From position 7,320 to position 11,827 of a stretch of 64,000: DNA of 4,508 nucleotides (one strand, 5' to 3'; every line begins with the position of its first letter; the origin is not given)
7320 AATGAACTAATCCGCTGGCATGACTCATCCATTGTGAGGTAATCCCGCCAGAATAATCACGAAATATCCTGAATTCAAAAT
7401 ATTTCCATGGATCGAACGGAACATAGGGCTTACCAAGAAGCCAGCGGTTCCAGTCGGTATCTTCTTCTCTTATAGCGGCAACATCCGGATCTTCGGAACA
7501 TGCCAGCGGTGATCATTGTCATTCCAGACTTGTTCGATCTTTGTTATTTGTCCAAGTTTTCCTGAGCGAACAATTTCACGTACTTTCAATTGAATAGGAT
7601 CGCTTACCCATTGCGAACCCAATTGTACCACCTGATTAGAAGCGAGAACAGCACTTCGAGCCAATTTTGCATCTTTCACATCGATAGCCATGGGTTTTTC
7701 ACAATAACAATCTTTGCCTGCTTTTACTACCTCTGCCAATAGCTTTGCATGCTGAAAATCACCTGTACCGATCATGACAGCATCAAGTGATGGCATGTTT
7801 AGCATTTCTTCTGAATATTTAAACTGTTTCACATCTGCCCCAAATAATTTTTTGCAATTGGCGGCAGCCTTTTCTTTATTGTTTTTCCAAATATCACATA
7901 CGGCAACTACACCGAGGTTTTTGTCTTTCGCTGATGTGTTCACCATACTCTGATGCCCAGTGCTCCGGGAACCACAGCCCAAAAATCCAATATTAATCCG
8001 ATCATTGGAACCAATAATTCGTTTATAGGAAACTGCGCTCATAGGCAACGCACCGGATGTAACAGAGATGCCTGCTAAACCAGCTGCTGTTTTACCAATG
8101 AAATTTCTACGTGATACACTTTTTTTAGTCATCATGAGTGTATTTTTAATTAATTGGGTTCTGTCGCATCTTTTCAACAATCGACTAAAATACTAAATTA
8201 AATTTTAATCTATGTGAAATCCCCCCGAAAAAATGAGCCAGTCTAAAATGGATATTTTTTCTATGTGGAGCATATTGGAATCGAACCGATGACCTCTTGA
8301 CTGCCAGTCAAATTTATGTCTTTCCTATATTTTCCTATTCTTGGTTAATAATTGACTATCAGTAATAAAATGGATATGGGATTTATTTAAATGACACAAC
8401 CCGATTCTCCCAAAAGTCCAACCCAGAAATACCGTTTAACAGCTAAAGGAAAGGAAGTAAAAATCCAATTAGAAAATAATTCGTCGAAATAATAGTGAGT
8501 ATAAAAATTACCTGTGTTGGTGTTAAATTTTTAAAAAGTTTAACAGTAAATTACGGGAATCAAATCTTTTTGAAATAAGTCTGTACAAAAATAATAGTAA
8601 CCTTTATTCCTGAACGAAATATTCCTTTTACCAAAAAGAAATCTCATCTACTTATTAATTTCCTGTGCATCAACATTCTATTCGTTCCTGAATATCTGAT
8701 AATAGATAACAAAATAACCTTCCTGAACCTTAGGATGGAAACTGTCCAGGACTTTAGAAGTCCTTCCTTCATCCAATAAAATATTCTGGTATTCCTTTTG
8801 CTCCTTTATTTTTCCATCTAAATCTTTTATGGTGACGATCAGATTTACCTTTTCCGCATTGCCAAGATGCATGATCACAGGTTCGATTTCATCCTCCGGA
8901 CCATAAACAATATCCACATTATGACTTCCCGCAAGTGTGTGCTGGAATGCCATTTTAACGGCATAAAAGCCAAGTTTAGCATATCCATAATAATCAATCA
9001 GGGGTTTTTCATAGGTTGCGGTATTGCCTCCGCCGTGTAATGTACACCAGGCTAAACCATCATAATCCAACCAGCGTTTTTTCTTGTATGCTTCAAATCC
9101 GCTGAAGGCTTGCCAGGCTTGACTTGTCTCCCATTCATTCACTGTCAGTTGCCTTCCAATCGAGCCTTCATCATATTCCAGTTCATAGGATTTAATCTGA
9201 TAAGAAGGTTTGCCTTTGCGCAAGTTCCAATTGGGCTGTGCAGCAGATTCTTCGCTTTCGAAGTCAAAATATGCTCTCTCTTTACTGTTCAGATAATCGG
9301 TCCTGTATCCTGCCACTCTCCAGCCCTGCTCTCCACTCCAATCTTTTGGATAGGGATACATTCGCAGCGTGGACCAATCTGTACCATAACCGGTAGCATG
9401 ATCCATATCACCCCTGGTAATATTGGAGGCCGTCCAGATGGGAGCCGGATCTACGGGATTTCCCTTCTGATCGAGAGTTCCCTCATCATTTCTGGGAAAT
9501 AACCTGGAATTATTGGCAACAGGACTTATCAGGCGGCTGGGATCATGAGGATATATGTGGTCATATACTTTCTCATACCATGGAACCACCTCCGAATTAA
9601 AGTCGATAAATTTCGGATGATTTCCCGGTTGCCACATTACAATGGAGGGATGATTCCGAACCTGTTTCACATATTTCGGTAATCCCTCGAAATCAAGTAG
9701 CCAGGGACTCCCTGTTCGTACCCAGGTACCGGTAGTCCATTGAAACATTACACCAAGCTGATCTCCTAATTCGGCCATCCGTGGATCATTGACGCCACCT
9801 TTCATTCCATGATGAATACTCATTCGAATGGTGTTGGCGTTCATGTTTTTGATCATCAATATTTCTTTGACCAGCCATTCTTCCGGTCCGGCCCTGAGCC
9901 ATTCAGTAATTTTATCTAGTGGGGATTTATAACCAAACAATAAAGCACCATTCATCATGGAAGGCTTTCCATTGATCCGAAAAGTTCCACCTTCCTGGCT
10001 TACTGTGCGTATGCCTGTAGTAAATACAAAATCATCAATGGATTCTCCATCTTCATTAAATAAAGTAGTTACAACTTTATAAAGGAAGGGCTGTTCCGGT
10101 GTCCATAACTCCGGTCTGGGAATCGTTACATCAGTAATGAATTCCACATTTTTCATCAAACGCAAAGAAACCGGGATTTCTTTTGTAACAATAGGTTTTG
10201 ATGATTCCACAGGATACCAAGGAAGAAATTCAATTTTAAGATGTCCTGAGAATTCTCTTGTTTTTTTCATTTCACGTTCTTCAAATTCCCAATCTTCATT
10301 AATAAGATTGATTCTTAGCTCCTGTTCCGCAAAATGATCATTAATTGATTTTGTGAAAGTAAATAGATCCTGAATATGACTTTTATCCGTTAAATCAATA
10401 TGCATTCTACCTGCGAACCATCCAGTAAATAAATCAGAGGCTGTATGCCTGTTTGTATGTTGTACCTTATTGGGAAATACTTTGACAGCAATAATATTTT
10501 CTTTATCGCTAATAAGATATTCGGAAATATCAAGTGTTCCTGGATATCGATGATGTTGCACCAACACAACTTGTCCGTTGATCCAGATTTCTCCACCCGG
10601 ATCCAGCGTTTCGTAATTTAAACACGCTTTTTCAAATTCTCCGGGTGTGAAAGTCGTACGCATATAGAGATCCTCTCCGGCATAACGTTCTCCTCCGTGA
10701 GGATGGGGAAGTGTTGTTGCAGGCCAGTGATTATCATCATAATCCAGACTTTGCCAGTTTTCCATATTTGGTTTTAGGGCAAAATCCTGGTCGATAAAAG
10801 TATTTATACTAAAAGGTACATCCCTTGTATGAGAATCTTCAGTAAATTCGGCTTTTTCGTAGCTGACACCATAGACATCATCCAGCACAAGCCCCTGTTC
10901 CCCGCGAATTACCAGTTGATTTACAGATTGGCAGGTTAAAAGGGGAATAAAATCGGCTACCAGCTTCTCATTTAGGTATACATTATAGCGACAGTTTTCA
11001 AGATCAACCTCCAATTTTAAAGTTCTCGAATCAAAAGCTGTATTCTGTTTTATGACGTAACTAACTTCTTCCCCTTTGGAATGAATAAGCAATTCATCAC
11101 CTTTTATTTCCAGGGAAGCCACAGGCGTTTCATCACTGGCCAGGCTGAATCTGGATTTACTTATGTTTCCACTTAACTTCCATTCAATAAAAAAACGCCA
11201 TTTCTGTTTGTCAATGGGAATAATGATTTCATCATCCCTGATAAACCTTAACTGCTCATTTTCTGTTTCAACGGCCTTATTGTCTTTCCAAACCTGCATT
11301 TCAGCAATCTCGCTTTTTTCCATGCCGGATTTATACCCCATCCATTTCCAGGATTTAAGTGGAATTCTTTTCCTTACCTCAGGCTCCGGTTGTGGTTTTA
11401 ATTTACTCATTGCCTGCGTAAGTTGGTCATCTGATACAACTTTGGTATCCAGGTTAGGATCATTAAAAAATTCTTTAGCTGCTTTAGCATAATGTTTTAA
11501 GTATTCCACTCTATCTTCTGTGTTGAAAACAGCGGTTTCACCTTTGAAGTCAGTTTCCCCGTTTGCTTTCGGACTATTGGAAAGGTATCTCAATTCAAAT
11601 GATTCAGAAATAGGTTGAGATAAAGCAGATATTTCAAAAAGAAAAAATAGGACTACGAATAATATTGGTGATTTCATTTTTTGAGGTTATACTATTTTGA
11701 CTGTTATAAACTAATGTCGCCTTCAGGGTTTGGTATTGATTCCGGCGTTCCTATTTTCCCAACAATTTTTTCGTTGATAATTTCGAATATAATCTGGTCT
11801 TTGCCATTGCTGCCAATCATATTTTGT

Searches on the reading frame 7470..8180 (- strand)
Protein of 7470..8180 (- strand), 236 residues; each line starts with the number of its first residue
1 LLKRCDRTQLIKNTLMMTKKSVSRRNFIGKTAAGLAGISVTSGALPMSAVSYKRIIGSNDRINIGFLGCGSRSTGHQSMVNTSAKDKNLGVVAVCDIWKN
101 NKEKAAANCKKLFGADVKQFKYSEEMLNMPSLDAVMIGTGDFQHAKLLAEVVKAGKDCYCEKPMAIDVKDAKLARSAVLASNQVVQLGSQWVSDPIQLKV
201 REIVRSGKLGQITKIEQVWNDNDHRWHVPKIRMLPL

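Call 84: search_protein_families(library=pfam, proteins=[window:7470-8180:-], max_evalue=0.0001)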
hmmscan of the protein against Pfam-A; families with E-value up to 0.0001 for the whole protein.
window:7470-8180:- (236 aa): 1 family
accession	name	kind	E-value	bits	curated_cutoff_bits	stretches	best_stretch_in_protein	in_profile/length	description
PF01408.29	GFO_IDH_MocA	-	1.5e-14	55.1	24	1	62-186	1-117/120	Oxidoreductase family, NAD-binding Rossmann fold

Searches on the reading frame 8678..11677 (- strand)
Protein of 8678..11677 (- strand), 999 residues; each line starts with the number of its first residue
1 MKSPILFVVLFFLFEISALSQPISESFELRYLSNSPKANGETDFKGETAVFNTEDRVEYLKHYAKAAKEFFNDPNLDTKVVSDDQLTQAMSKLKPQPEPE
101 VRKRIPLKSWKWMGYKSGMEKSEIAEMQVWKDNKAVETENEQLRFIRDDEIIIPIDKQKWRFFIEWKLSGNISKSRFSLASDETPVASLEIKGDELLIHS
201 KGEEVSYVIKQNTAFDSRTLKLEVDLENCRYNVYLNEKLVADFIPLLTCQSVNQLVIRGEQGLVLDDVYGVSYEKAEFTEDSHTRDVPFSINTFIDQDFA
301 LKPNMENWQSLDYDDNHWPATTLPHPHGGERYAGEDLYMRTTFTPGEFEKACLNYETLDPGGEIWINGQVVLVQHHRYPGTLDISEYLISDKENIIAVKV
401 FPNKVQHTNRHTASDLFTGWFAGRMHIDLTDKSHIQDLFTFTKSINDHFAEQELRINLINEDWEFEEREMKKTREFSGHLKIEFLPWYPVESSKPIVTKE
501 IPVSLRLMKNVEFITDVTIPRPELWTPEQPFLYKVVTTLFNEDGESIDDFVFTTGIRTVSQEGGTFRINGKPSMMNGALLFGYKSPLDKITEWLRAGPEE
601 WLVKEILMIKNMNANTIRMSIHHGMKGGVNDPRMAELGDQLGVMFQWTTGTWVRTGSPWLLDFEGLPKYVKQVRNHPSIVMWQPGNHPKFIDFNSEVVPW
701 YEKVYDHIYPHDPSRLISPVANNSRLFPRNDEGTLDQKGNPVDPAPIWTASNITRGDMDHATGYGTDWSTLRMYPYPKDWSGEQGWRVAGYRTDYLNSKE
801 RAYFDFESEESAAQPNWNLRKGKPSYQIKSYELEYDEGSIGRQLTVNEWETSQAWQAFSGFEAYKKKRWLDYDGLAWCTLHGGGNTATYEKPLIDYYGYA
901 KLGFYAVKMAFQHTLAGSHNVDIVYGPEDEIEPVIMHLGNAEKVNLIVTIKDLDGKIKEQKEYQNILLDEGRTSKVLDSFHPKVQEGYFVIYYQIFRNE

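Call 84: search_protein_families(library=pfam, proteins=[window:8678-11677:-], max_evalue=0.0001)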
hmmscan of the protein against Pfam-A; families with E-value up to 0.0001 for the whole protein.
window:8678-11677:- (999 aa): 3 families
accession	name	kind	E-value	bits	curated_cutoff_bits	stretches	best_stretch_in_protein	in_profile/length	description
PF00703.27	Glyco_hydro_2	-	7e-10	40.1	23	1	458-557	24-109/109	Glycosyl hydrolases family 2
PF02836.23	Glyco_hydro_2_C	-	5.1e-07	29.6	21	0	668-722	116-163/302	Glycosyl hydrolases family 2, TIM barrel domain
PF02837.24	Glyco_hydro_2_N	-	1.3e-05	25.7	28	1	331-402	62-135/169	Glycosyl hydrolases family 2, sugar binding domain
